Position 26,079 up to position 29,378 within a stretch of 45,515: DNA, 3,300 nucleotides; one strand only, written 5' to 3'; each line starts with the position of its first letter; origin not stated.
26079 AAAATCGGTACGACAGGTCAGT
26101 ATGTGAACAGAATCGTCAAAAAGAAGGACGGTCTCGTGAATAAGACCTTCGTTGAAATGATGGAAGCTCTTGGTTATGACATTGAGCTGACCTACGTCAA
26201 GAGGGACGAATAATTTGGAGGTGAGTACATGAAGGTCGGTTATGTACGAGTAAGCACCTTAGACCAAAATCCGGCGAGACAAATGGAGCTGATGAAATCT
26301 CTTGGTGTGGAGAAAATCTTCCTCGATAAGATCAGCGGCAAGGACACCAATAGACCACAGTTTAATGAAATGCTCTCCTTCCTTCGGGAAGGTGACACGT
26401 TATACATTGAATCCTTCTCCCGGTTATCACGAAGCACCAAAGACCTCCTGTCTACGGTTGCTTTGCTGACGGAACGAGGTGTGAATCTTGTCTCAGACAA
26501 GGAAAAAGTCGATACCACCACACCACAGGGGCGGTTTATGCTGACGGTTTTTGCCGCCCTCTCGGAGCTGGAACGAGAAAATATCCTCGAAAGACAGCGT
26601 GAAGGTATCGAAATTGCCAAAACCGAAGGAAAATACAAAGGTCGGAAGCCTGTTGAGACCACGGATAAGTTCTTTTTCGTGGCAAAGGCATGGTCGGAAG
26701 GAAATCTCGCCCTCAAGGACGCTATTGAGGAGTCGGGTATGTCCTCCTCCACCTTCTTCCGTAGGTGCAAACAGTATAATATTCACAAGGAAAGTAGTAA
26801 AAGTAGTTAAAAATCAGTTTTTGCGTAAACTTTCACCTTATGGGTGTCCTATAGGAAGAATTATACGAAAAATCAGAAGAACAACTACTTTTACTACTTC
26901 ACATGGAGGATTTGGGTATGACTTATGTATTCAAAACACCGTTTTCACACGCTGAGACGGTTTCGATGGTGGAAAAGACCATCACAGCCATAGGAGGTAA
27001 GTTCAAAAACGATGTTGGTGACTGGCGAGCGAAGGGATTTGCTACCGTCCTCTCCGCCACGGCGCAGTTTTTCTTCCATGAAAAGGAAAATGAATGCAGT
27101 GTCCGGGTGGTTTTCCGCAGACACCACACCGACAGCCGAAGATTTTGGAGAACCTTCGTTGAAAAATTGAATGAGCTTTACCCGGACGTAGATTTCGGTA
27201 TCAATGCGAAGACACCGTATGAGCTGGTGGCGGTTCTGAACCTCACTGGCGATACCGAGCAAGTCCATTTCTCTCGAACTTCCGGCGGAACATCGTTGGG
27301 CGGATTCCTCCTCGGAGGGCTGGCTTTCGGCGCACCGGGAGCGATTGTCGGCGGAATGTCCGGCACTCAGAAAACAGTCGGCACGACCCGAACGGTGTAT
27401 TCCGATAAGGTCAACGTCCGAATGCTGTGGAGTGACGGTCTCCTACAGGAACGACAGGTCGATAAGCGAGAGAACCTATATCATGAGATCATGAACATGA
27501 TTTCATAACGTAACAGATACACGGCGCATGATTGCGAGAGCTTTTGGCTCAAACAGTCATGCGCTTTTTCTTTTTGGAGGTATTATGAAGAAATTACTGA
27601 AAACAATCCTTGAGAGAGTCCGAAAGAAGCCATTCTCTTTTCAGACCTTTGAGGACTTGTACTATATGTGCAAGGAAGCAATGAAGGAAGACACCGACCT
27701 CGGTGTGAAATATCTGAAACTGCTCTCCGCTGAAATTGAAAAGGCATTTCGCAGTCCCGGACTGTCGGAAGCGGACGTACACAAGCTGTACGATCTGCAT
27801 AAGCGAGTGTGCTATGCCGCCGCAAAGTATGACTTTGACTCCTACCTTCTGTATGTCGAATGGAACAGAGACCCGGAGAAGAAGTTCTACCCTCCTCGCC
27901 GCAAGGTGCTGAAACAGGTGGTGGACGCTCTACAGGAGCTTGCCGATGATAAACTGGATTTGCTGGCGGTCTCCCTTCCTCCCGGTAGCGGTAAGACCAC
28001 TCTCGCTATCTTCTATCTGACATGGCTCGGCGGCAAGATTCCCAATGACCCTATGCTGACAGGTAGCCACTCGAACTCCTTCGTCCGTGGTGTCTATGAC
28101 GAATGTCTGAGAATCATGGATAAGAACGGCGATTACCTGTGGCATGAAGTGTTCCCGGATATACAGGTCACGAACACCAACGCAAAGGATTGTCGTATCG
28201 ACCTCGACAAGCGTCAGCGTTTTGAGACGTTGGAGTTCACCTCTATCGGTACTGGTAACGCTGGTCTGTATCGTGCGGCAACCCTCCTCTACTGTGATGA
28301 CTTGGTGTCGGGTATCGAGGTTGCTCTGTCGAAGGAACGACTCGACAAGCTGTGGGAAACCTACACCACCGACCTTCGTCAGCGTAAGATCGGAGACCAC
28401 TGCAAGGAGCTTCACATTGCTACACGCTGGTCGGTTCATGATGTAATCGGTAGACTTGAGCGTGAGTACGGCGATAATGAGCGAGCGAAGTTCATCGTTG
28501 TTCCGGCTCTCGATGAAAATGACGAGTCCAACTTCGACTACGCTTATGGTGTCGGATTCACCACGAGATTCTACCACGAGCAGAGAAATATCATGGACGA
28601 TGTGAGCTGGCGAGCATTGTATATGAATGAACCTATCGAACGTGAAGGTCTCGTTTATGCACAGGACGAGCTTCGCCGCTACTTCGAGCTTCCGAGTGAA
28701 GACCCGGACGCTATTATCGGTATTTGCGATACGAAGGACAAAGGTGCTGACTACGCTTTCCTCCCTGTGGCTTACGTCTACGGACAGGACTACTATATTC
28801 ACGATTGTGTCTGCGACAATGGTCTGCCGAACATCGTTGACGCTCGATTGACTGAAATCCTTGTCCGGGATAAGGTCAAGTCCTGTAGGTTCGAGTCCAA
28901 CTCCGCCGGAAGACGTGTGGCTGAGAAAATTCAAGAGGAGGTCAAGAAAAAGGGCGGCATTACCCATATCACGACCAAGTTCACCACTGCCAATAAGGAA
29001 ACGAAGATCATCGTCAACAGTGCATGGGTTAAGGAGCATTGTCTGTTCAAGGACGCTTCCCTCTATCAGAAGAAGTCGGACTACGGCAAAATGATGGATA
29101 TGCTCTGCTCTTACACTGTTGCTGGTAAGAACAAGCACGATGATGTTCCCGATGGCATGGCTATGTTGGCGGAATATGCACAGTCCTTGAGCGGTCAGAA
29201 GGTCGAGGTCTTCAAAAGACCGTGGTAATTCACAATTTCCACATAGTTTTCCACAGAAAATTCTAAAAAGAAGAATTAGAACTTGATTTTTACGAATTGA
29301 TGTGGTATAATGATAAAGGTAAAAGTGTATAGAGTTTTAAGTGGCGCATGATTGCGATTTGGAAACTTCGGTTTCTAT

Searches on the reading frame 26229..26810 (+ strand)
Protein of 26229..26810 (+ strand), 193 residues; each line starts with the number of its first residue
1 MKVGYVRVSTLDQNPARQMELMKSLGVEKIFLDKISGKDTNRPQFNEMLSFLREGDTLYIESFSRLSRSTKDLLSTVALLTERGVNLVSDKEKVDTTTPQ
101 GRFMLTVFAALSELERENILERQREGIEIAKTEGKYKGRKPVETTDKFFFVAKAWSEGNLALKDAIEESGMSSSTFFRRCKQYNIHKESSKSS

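Call 9: search_protein_families(library=pfam, proteins=[window:26229-26810:+], max_evalue=0.01)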
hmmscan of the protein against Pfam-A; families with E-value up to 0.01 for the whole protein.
window:26229-26810:+ (193 aa): 1 family
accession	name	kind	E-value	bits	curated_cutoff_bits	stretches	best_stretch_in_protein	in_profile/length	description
PF00239.26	Resolvase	-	6e-42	143.6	23.3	1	3-136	2-145/145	Resolvase, N terminal domain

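Call 31: search_solved_structures(query=window:26229-26810:+, max_evalue=0.001, show_alignments=2)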
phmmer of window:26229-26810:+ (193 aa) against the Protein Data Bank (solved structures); distinct sequences matched with E-value up to 0.001: 18.
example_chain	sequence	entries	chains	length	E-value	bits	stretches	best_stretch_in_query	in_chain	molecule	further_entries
4m6f_A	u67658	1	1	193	2.3e-32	115.5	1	1-145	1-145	DNA-invertase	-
3uj3_X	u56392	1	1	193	2.8e-32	115.3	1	1-158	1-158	DNA-invertase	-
2r0q_C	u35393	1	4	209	5.9e-24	88.2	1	2-140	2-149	Putative transposon Tn552 DNA-invertase bin3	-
2gm4_A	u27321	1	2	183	1.5e-20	77.1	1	3-158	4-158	Transposon gamma-delta resolvase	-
1gdt_A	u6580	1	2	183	1.8e-18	70.3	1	3-158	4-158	PROTEIN (GAMMA DELTA RESOLVASE)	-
1zr2_A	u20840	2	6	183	4.8e-18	69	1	3-158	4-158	Transposon gamma-delta resolvase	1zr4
5cy1_A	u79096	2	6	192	5.6e-18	68.7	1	3-146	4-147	Transposon Tn3 resolvase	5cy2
5c32_B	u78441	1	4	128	4e-17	65.9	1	2-89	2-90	Putative transposon Tn552 DNA-invertase bin3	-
5c34_B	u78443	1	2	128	4.1e-17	65.9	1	2-89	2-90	Putative transposon Tn552 DNA-invertase bin3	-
5c31_A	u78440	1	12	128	5.9e-17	65.4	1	2-88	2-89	Sin, putative plasmid resolvase dimer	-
3pkz_A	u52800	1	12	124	6.6e-17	65.2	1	2-88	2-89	Recombinase Sin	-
1gdr_A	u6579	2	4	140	9.3e-17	64.7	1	3-134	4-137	GAMMA DELTA-RESOLVASE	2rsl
5c35_A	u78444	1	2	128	2.8e-16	63.2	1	2-89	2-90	Recombinase Sin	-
2gm5_A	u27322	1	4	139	1.2e-15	61.2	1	3-129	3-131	Transposon gamma-delta resolvase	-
3guv_A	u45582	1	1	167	1.8e-13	54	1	36-139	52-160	Site-specific recombinase, resolvase family protein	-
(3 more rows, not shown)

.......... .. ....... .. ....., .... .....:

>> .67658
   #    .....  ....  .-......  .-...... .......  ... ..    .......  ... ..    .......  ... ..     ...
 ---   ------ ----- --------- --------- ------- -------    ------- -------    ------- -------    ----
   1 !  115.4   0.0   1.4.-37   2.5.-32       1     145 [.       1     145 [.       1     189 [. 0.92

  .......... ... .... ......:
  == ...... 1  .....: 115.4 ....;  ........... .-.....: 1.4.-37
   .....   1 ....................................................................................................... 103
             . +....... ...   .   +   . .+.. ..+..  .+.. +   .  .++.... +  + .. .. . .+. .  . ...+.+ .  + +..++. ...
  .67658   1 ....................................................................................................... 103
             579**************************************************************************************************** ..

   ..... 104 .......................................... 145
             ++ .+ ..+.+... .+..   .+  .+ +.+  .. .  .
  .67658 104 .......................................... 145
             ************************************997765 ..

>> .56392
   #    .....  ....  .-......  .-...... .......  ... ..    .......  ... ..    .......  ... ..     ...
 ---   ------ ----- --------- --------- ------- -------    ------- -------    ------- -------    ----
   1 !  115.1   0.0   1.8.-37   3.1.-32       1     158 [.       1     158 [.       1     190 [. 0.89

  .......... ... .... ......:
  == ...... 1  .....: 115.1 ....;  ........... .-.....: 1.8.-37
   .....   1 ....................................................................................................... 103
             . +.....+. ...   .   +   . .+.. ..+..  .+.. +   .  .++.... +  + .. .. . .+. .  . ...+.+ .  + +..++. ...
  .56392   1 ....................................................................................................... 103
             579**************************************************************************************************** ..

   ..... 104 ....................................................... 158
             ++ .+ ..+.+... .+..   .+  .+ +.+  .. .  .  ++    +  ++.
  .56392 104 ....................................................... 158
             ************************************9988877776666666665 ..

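Call 32: search_protein_families(library=ncbifam, proteins=[window:26229-26810:+], max_evalue=0.001)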
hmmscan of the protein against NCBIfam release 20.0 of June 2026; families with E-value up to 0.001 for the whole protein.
window:26229-26810:+ (193 aa): 5 families
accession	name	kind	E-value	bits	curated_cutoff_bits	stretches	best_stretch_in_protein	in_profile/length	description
NF041201.1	recomb_XisF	equivalog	4.2e-25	88.6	375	1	2-140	1-146/465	fdxN element excision recombinase XisF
NF047343.1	SCCmet_CcrB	equivalog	8e-18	64.4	900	1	23-142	41-163/542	cassette chromosome recombinase CcrB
NF009949.0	PRK13413.1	equivalog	1.4e-10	41.3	272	1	1-152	1-160/203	master DNA invertase Mpi family serine-type recombinase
NF047344.1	SCCmet_CcrA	equivalog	1.9e-09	37.2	700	1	3-135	5-147/442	cassette chromosome recombinase CcrA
NF047347.1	SCCmet_CcrC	equivalog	1.4e-07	30.4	900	1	34-123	50-142/558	cassette chromosome recombinase CcrC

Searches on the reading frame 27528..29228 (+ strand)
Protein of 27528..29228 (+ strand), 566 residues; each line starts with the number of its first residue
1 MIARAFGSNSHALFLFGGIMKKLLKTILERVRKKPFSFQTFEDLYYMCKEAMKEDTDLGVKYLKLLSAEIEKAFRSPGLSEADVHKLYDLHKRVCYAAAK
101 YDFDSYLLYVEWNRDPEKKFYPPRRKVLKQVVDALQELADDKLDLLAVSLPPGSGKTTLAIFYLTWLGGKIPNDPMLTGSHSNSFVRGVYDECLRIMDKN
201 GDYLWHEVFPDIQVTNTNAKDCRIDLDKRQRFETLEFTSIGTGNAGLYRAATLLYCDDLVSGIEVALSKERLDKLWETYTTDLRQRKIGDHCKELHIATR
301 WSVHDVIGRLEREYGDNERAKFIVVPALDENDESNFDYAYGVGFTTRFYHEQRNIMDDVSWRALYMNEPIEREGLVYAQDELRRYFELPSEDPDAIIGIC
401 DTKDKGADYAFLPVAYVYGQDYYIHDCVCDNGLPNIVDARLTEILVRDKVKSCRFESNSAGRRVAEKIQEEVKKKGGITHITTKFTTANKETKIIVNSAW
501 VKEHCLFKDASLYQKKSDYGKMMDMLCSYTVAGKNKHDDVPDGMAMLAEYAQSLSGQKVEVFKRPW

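Call 9: search_protein_families(library=pfam, proteins=[window:27528-29228:+], max_evalue=0.01)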
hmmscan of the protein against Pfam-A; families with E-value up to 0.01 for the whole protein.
window:27528-29228:+ (566 aa): 1 family
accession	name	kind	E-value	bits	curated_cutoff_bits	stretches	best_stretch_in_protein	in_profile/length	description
PF22530.2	Terminase-T7_RNaseH-like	-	0.00051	20.7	27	1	401-496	2-97/108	Terminase Bacteriophage T7, Ribonuclease H-like domain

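Call 44: search_dna_similar(query=window:27528-29228:+, collection=phages, mode=protein, max_evalue=1e-20, max_rows=15)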
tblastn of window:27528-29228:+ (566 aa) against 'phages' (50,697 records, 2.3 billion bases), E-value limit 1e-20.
Records with a match: 35; places in all: 35; records where one place covers at least 80% of the query: 11.
Best place of each record, by identity: <60% 35.
By first word of the organism name: Streptococcus 11; Bacteriophage 8; Clostridium 5; Fusobacterium 2; Geobacillus 2; Dulem 1; Eggerthella 1; Clostridioides 1; Terrisporobacter 1; Rhodobacter 1; and 2 more.
By host as written in the record: - 10; Geobacillus kaustophilus ATCC 8005 2; Ruegeria pomeroyi DSS-3 2; [Clostridium] innocuum 1; Propithecus coquereli 1; Eggerthella lenta DA753 1; Clostridioides difficile CD1801 1; Streptococcus dysgalactiae ASDSE_99 1; and 16 more.
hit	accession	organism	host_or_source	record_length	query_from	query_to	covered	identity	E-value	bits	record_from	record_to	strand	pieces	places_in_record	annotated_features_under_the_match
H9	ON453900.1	Clostridium phage Maintenon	[Clostridium] innocuum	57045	22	566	96%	40.9%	4e-117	387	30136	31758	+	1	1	terminase large subunit | hypothetical protein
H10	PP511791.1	Dulem virus 39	Propithecus coquereli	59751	84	548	82%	45.2%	1e-115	383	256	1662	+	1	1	terminase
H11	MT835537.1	Bacteriophage sp.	human fecal samples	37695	13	566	98%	36.6%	6e-98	332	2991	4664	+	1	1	record has no annotation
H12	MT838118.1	Bacteriophage sp.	human fecal samples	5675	98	565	83%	43.2%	1e-116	385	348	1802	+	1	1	record has no annotation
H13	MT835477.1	Bacteriophage sp.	human fecal samples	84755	98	565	83%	42.8%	2e-118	391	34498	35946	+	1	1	record has no annotation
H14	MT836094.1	Bacteriophage sp.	human fecal samples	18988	88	564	84%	38.4%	2e-91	313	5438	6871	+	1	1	record has no annotation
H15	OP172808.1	Eggerthella phage EL753P1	Eggerthella lenta DA753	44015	99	564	82%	36.5%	3e-88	304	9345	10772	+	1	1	hypothetical protein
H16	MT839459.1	Bacteriophage sp.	human fecal samples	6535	125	566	78%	34.5%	5e-75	265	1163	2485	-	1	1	record has no annotation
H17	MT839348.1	Bacteriophage sp.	human fecal samples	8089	136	566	76%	34.7%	3e-74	263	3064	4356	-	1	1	record has no annotation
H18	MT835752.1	Bacteriophage sp.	human fecal samples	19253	99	554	81%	32.3%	1e-59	220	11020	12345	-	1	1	record has no annotation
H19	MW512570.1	Clostridioides phage CD1801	Clostridioides difficile CD1801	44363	120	563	78%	27.6%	4e-34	144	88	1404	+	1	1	terminase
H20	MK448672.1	Streptococcus phage Javan117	Streptococcus dysgalactiae ASDSE_99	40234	90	549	81%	26.4%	1e-28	127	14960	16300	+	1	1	terminase large subunit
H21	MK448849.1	Streptococcus phage Javan128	Streptococcus dysgalactiae ERR084991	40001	90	549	81%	26.0%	2e-25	117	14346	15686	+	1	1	terminase large subunit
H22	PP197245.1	Terrisporobacter phage TVCOM_ph1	Terrisporobacter sp. COM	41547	120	549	76%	27.7%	3e-28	126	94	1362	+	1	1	terminase large subunit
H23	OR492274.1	Fusobacterium phage phiPaco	Fusobacterium necrophorum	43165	99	556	81%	25.8%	6e-23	109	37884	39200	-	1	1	terminase large subunit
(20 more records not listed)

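Call 46: get_annotated_region(hit=H9, flank=5000)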
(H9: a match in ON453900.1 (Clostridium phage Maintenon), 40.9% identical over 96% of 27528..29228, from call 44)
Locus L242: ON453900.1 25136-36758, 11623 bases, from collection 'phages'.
description: Clostridium phage Maintenon, complete genome.
organism: Clostridium phage Maintenon (NCBI taxid 2951972)
taxonomy: Viruses
host: [Clostridium] innocuum; source: feces; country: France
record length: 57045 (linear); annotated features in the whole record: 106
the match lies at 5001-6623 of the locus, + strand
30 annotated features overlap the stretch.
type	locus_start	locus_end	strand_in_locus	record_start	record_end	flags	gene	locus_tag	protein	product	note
CDS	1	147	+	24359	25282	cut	-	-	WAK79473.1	primase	rasttk_feature_creation_tool=/opt/patric-common/ runtime/bin/phanotate version 1.5.0; HHpred against PHROGS v3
CDS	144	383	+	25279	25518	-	-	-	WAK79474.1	hypothetical protein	rasttk_feature_creation_tool=/opt/patric-common/ runtime/bin/phanotate version 1.5.0; ...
CDS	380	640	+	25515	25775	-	-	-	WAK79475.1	hypothetical protein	rasttk_feature_creation_tool=/opt/patric-common/ runtime/bin/phanotate version 1.5.0; ...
CDS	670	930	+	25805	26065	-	-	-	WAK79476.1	hypothetical protein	rasttk_feature_creation_tool=/opt/patric-common/ runtime/bin/phanotate version 1.5.0; ...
CDS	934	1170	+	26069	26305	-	-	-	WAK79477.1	hypothetical protein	rasttk_feature_creation_tool=/opt/patric-common/ runtime/bin/phanotate version 1.5.0; ...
CDS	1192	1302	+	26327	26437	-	-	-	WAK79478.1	hypothetical protein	rasttk_feature_creation_tool=/opt/patric-common/ runtime/bin/phanotate version 1.5.0; ...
CDS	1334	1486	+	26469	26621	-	-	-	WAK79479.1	hypothetical protein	rasttk_feature_creation_tool=/opt/patric-common/ runtime/bin/phanotate version 1.5.0; ...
CDS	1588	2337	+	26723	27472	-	-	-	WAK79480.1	terminase small subunit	rasttk_feature_creation_tool=/opt/patric-common/ runtime/bin/phanotate version 1.5.0; HHpred against PHROGS v3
CDS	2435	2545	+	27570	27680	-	-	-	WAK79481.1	hypothetical protein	rasttk_feature_creation_tool=/opt/patric-common/ runtime/bin/phanotate version 1.5.0; ...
CDS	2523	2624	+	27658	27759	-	-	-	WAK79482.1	hypothetical protein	rasttk_feature_creation_tool=/opt/patric-common/ runtime/bin/phanotate version 1.5.0; ...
CDS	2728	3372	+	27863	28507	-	-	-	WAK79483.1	hypothetical protein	rasttk_feature_creation_tool=/opt/patric-common/ runtime/bin/phanotate version 1.5.0; ...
CDS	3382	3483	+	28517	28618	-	-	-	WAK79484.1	hypothetical protein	rasttk_feature_creation_tool=/opt/patric-common/ runtime/bin/phanotate version 1.5.0; ...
CDS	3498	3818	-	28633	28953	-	-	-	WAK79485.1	hypothetical protein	rasttk_feature_creation_tool=/opt/patric-common/ runtime/bin/phanotate version 1.5.0; ...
CDS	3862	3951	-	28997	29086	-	-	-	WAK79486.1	hypothetical protein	rasttk_feature_creation_tool=/opt/patric-common/ runtime/bin/phanotate version 1.5.0; ...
tRNA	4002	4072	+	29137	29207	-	-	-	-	tRNA-Trp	rasttk_feature_creation_tool=tRNAscan-SE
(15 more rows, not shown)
